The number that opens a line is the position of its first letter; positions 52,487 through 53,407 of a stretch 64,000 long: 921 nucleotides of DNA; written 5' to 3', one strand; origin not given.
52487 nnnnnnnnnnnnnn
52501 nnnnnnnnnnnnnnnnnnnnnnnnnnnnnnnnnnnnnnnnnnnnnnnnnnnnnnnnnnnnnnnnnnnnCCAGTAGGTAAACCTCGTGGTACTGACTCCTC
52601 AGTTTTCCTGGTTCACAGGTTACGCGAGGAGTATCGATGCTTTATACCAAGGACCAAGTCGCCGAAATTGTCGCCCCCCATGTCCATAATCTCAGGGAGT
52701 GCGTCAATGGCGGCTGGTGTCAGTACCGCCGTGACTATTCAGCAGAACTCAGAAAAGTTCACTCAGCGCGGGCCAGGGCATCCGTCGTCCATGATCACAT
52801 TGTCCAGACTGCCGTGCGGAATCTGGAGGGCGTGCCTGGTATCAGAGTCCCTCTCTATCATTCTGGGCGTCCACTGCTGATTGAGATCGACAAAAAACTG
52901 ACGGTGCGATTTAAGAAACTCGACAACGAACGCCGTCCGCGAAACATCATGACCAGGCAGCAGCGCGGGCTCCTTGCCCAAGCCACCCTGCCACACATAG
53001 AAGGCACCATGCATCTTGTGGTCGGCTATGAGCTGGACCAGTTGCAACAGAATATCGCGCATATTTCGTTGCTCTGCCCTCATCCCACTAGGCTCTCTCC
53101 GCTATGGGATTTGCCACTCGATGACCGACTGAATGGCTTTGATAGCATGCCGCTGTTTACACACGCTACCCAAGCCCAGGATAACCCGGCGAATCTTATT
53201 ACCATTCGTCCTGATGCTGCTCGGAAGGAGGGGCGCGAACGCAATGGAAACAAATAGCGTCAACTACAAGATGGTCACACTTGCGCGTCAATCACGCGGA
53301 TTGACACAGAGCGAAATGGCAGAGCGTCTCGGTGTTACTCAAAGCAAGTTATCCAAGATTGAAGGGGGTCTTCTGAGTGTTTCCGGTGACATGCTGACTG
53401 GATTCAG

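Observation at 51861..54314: Lower-GC islet: XRE repressor, twin palindromic operators, and a three-gene operon ending in an HTH-ImmA/IrrE metallopeptidase fusion, next to an IS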

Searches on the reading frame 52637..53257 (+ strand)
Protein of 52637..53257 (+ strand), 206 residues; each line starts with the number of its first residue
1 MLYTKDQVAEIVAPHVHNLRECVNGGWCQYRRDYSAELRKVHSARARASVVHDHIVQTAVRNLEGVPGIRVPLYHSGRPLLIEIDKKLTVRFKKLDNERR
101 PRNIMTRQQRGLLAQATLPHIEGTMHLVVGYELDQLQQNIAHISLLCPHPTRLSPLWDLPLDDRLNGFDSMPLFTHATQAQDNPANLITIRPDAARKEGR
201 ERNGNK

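Call 4: search_protein_families(library=pfam, proteins=[window:52637-53257:+], max_evalue=0.01)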
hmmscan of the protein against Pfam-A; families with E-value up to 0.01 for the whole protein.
window:52637-53257:+ (206 aa): 0 families

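Call 5: search_protein_families(library=padloc, proteins=[window:52637-53257:+], max_evalue=0.1)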
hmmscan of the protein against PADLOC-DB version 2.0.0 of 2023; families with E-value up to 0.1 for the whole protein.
window:52637-53257:+ (206 aa): 0 families

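Call 6: search_protein_families(library=phrogs, proteins=[window:52637-53257:+], max_evalue=0.1)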
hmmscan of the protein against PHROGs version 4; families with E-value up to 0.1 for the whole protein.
window:52637-53257:+ (206 aa): 1 family
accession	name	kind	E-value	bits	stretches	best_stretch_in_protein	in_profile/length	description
phrog_15813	-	unknown function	0.038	14.2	1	8-108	9-104/209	-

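Call 7: search_protein_families(library=ncbifam, proteins=[window:52637-53257:+], max_evalue=0.1)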
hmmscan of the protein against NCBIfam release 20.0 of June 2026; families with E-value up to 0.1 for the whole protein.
window:52637-53257:+ (206 aa): 0 families

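Call 8: find_homologous_proteins(query=window:52637-53257:+, max_evalue=0.001)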
Query window:52637-53257:+ (206 aa): 1 proteins with E <= 0.001 among 141 candidates.
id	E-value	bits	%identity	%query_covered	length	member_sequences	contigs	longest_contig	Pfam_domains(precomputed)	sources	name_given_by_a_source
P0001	2.9e-136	470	100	100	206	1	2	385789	-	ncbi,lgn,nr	ncbi:MAG: hypothetical protein JNJ46_10700 [Myxococcales bacterium]|nr:hypothetical protein [Myxococ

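Call 14: find_encoding_contigs(protein=P0001, flank=10000, max_places=6)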
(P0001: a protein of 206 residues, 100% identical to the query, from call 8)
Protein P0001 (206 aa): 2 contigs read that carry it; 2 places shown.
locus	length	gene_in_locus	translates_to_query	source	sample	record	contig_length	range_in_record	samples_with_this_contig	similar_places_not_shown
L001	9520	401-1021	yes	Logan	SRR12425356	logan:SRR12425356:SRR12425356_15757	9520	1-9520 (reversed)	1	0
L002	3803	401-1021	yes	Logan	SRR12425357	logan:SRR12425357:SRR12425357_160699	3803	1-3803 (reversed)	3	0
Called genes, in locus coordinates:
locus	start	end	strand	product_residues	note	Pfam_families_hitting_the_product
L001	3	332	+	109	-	?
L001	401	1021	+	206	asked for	-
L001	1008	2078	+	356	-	PF01381:HTH_3, PF12844:HTH_19 (weak), PF13560:HTH_31, PF06114:Peptidase_M78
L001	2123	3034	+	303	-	-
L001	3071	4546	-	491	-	PF02696:SelO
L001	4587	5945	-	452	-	PF05762:VWA_CoxE, PF13519:VWA_2 (weak)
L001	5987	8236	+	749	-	PF00069:Pkinase, PF07714:PK_Tyr_Ser-Thr, PF14531:Kinase-like (faint)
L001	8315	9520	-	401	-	?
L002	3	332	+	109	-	?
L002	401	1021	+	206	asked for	-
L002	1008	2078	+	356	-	PF01381:HTH_3, PF12844:HTH_19 (weak), PF13560:HTH_31, PF06114:Peptidase_M78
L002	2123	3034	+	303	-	-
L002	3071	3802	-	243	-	?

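Call 23: search_protein_representatives(protein=window:52637-53257:+)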
Query: 206 residues. Proteins with E-value up to 0.001 (for the whole library): 912; up to 1e-10: 226; up to 1e-30: 1. The best 150 are listed.
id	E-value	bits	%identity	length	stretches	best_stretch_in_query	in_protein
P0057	2.8e-52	193.7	49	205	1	1-201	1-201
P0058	7.9e-27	110.6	37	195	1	3-160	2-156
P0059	1.6e-23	99.8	38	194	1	2-151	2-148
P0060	2.9e-23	99.0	36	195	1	3-183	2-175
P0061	4.2e-23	98.4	38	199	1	7-178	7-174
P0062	7.1e-22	94.4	39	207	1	3-164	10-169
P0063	8.5e-22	94.2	38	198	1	4-196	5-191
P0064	2.1e-21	92.9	37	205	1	9-164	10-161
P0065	3.1e-21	92.3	35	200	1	5-154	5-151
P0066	6.1e-21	91.4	39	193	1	9-158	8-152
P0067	9.1e-21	90.8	34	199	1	4-191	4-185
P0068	1.6e-20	90.0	31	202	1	3-177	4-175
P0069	6.3e-20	88.1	38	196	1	9-162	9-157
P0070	6.9e-20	87.9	35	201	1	5-175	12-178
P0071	1.7e-19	86.7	31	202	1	4-172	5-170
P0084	7.9e-18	81.2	34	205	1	9-164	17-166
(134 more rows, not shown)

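Call 25: find_homologous_proteins(query=A1, max_evalue=0.001)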
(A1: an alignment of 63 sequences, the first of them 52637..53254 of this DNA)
Query A1 (63 sequences) (206 aa, profile of the alignment): 60 proteins with E <= 0.001 among 3817 candidates.
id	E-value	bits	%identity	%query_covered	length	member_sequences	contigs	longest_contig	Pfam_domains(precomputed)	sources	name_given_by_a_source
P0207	8.0e-74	265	33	99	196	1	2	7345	-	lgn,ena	-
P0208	5.2e-72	259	35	98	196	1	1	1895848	-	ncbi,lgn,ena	-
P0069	1.4e-71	258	32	99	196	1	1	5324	-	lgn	-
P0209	7.9e-71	256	36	80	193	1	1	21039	-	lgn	-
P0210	2.2e-67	244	34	85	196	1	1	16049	-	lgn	-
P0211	8.8e-67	242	37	73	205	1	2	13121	-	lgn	-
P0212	1.4e-66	242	32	96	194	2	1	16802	-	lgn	-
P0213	2.9e-66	241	31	79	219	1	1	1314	-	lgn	-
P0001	1.1e-59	219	100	100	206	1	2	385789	-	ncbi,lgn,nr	ncbi:MAG: hypothetical protein JNJ46_10700 [Myxococcales bacterium]|nr:hypothetical protein [Myxococ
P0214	2.1e-59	218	29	85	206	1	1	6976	-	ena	-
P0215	5.2e-59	217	33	72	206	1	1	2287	-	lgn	-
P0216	8.3e-59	216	36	72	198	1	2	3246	-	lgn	-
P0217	2.2e-58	215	36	63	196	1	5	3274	-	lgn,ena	-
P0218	3.3e-58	214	31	68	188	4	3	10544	-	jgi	-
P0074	7.6e-56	207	34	83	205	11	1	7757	-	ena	-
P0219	8.6e-56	207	30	69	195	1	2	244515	-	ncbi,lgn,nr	ncbi:MAG: hypothetical protein HY807_02860 [Nitrospirae bacterium]|nr:hypothetical protein [Nitrospi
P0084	2.3e-53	199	32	75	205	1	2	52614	-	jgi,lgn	jgi:hypothetical protein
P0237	3.2e-37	146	32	78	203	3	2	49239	-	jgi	jgi:hypothetical protein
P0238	4.6e-37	145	25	95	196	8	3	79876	-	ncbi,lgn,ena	-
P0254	2.0e-26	111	24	78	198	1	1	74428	-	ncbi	-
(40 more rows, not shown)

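Call 26: search_protein_families(library=padloc, alignment_id=A1, max_evalue=0.01)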
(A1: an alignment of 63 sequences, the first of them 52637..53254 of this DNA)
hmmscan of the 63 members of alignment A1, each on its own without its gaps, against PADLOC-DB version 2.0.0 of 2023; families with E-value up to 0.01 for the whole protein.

A. member 1, window:52637-53254:+ (206 aa): 0 families

B. families by the number of members that match (of 63 scanned): 0 families

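Call 27: search_solved_structures(query=A1, max_evalue=1)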
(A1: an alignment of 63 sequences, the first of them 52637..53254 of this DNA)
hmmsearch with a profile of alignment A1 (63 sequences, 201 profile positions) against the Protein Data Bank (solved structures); distinct sequences matched with E-value up to 1: 0.

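Call 31: find_encoding_contigs(protein=P0208, flank=5000, max_places=2)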
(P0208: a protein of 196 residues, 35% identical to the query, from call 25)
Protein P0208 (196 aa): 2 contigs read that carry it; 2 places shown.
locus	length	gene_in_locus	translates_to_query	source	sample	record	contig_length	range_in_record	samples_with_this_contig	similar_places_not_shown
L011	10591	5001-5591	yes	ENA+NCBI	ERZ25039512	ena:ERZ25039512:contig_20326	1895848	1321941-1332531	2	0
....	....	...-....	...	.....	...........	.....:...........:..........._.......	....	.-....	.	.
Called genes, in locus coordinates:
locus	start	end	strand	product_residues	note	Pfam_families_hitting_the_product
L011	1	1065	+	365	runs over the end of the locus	PF00155:Aminotran_1_2, PF04864:Alliinase_C (weak)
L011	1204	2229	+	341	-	PF18152:DAHP_snth_FXD, PF00793:DAHP_synth_1, PF03102:NeuB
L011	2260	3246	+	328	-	PF08100:Dimerisation, PF13489:Methyltransf_23 (faint), PF00891:Methyltransf_2, PF13649:Methyltransf_25 (weak), PF13847:Methyltransf_31 (weak)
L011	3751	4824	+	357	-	PF00882:Zn_dep_PLPC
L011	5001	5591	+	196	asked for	-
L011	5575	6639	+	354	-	PF01381:HTH_3, PF12844:HTH_19 (faint), PF13560:HTH_31 (weak), PF06114:Peptidase_M78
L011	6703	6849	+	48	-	-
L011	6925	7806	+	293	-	PF18144:SMODS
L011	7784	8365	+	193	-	PF18186:SLATT_4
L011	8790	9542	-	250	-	PF01695:IstB_IS21, PF13191:AAA_16 (weak), PF00308:Bac_DnaA (weak), PF20720:nSTAND3 (weak), PF00004:AAA (weak)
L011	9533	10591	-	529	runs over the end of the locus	PF13518:HTH_28 (faint), PF13551:HTH_29 (weak), PF00665:rve (faint), PF22483:Mu-transpos_C_2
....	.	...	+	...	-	?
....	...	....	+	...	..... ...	-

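Call 32: find_encoding_contigs(protein=P0219, flank=5000, max_places=2)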
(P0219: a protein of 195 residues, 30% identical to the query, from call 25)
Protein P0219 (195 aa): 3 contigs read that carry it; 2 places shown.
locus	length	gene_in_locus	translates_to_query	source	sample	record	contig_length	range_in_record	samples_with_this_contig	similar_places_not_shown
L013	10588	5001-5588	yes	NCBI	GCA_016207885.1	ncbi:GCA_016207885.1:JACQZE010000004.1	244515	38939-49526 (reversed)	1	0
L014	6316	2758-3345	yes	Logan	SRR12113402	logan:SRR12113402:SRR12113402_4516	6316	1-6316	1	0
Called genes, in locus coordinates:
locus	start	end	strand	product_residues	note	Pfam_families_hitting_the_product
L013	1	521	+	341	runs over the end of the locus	PF00022:Actin (weak), PF06723:MreB_Mbl, PF11104:PilM_2 (faint), PF00012:HSP70, PF14450:FtsA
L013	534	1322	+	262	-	PF04085:MreC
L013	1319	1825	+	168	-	-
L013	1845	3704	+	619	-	PF03717:PBP_dimer, PF00905:Transpeptidase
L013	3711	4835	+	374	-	PF01098:FTSW_RODA_SPOVE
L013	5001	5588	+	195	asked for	-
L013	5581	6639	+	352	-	PF01381:HTH_3, PF12844:HTH_19, PF06114:Peptidase_M78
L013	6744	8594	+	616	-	PF02384:N6_Mtase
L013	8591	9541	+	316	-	PF01420:Methylase_S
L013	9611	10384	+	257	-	PF02405:MlaE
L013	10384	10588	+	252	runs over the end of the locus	PF00005:ABC_tran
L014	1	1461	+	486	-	?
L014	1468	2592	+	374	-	PF01098:FTSW_RODA_SPOVE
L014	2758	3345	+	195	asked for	-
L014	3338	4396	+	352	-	PF01381:HTH_3, PF12844:HTH_19, PF06114:Peptidase_M78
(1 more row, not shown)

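Call 33: find_encoding_contigs(protein=P0238, flank=5000, max_places=2)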
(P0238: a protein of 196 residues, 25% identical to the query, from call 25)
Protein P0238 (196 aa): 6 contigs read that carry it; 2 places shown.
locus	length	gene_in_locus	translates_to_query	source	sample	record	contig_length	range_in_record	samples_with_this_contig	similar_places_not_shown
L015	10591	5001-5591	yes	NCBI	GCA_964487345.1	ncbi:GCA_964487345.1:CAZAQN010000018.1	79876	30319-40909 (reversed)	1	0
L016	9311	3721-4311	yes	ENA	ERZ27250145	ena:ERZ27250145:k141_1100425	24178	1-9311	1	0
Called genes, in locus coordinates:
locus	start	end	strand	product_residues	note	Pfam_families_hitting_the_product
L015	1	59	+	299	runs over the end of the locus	PF00483:NTP_transferase, PF12804:NTP_transf_3 (faint)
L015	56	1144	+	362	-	PF01636:APH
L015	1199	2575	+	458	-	PF01120:Alpha_L_fucos, PF00754:F5_F8_type_C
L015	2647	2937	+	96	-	-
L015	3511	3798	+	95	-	-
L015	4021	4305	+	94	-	PF02604:PhdYeFM_antitox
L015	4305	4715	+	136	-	PF13470:PIN_3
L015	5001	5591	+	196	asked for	-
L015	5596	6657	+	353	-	PF01381:HTH_3, PF13560:HTH_31 (weak), PF06114:Peptidase_M78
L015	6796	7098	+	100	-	PF08681:TacA1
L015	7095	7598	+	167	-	PF00583:Acetyltransf_1, PF13673:Acetyltransf_10, PF13508:Acetyltransf_7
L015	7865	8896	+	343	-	PF04542:Sigma70_r2, PF04545:Sigma70_r4, PF08281:Sigma70_r4_2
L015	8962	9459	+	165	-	-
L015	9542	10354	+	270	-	-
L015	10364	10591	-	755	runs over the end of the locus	PF00933:Glyco_hydro_3, PF01915:Glyco_hydro_3_C, PF14310:Fn3-like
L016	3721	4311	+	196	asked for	-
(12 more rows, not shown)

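Call 39: predict_structure(alignment_id=A2)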
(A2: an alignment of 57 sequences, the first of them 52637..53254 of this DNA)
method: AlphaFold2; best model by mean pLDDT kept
length: 206 residues; sequences in the alignment: 57
mean_pLDDT: 84.2   pTM: 0.75
mean pLDDT of the five models: 84.2, 84.1, 83.9, 83.9, 83.1
residues with pLDDT >= 90: 117; 70-90: 44; 50-70: 31; < 50: 14
segments of 3 or more residues with pLDDT < 50: 165-178
pLDDT, mean of each block of 10 residues (from residue 1): 92 96 98 96 95 97 97 85 95 93 87 87 88 94 92 83 54 46 60 62 62
secondary structure, 60 per line:
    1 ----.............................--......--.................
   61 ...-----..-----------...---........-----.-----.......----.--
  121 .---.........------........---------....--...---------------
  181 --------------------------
elements in order: H5-33 H36-41 H44-63 E82-84 E88-95 H107-113 E125-133 E140-147 E157-160

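Call 44: fold_search(model_id=the predicted structure, library=pdb)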
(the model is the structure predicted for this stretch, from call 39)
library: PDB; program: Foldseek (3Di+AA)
matches with E <= 10: 185; with E <= 0.001: 0
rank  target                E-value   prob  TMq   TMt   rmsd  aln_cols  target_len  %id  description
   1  1sx8_A                5.0e-02  0.66  0.31  0.27   7.7       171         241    9  EcoRV bound to cognate DNA and Mn2+ (released 2004-04-06)
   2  1dmu_A                9.2e-02  0.30  0.28  0.22  10.0       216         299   11  Crystal structure of the restriction endonuclease BglI (e.c.3.1.21.4) bound to its dna recognition sequence (released 1999-12-18)
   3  8a4b_C                2.6e-01  0.38  0.32  0.32   6.2       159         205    8  Structure of human Rep15:Rab3B_Q81L complex. (released 2022-08-10)
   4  3ndh_A                4.7e-01  0.18  0.28  0.28   7.6       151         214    9  Restriction endonuclease in complex with substrate DNA (released 2010-07-28)
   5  4dap                  4.7e-01  0.07  0.18  0.17   9.2       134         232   12  The structure of Escherichia coli SfsA (released 2013-08-14)
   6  3ndh_B                7.7e-01  0.23  0.31  0.31   5.7       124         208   10  Restriction endonuclease in complex with substrate DNA (released 2010-07-28)
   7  5cw3_B                7.7e-01  0.08  0.21  0.18  15.4       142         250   13  Structure of CfBRCC36-CfKIAA0157 complex (Zn Edge) (released 2015-09-16)
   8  5cw5_B                9.3e-01  0.10  0.19  0.17   6.1        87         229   13  Structure of CfBRCC36-CfKIAA0157 complex (QSQ mutant) (released 2015-09-16)
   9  2p97_A                9.8e-01  0.13  0.17  0.17   6.7        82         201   20  CRYSTAL STRUCTURE OF A PUTATIVE METAL-DEPENDENT HYDROLASE (AVA_3068) FROM ANABAENA VARIABILIS ATCC 29413 AT 1.65 A RES (released 2007-04-17)
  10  5cw3_D                1.0e+00  0.08  0.18  0.16   6.8        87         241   10  Structure of CfBRCC36-CfKIAA0157 complex (Zn Edge) (released 2015-09-16)
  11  2zyz_C                1.1e+00  0.16  0.26  0.45   5.8       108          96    9  Pyrobaculum aerophilum splicing endonuclease (released 2009-06-23)
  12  4ets_B                1.1e+00  0.04  0.18  0.22  15.4       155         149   15  Crystal structure of Campylobacter jejuni ferric uptake regulator (released 2012-06-20)
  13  5twb                  1.3e+00  0.02  0.12  0.08  19.3       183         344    8  Oxidoreductase IruO in the reduced form (released 2017-10-04)
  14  5xq1_A                1.3e+00  0.02  0.11  0.06  17.7       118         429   13  Structural basis of kindlin-mediated integrin recognition and activation (released 2017-07-26)
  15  5xpz_A                1.3e+00  0.02  0.11  0.06  17.1       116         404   15  Structural basis of kindlin-mediated integrin recognition and activation (released 2017-07-26)
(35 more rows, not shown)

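Call 82: find_encoding_contigs(protein=P0254, flank=4000, max_places=1)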
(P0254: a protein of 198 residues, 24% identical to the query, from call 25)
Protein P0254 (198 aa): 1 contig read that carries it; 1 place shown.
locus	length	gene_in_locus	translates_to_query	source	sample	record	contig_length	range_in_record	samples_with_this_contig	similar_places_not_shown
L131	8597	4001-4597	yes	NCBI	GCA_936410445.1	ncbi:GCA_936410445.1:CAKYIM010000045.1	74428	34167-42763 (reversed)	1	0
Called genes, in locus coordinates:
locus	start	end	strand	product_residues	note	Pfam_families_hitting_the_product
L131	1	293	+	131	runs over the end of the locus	-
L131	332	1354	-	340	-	PF01636:APH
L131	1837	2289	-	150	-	PF00034:Cytochrom_C (weak), PF13442:Cytochrome_CBB3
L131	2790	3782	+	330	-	PF12760:Zn_ribbon_IS1595, PF12762:DDE_Tnp_IS1595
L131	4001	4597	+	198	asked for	-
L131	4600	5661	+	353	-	PF01381:HTH_3, PF12844:HTH_19 (faint), PF13560:HTH_31 (faint), PF06114:Peptidase_M78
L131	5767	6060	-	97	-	-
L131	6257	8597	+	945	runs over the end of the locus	PF02585:PIG-L, PF10633:NPCBM_assoc (faint)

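Call 83: find_encoding_contigs(protein=P0084, flank=4000, max_places=1)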
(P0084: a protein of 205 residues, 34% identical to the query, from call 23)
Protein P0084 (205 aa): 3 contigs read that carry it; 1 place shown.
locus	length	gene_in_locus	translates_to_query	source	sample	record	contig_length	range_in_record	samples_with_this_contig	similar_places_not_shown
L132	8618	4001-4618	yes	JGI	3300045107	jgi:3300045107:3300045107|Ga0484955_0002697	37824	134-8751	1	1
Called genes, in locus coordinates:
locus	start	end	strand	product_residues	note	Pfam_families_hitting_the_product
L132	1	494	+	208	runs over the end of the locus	?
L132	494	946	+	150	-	-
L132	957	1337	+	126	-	PF20213:DUF6573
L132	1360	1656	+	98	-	-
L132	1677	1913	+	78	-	-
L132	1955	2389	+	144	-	-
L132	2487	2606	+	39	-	-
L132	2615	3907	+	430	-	-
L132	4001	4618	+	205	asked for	-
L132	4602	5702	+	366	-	PF12844:HTH_19 (faint), PF13560:HTH_31 (faint), PF01381:HTH_3, PF13443:HTH_26 (weak), PF06114:Peptidase_M78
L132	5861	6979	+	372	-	PF01510:Amidase_2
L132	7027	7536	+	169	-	PF28175:T4SS_LegC2C7 (faint)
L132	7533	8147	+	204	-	PF19220:Rod_CreS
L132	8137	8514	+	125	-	-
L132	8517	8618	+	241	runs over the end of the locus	PF03592:Terminase_2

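Call 84: find_encoding_contigs(protein=P0237, flank=4000, max_places=1)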
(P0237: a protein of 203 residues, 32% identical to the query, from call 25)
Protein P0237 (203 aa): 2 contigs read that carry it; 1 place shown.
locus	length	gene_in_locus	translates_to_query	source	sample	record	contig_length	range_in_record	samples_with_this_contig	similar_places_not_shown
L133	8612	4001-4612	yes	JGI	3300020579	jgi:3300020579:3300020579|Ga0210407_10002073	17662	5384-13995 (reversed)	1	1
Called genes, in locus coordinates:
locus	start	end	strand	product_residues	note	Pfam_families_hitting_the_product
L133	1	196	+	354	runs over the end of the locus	PF13439:Glyco_transf_4, PF13579:Glyco_trans_4_4 (weak), PF13692:Glyco_trans_1_4, PF13524:Glyco_trans_1_2, PF00534:Glycos_transf_1, PF20706:GT4-conflict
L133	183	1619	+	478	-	-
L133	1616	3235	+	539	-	PF13440:Polysacc_synt_3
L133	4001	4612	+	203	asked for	-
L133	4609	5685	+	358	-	PF01381:HTH_3, PF06114:Peptidase_M78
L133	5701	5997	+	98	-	-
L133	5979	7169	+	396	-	PF01757:Acyl_transf_3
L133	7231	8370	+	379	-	PF13439:Glyco_transf_4 (weak), PF13579:Glyco_trans_4_4, PF20706:GT4-conflict, PF00534:Glycos_transf_1, PF13692:Glyco_trans_1_4, PF13524:Glyco_trans_1_2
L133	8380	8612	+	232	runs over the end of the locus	PF00483:NTP_transferase, PF12804:NTP_transf_3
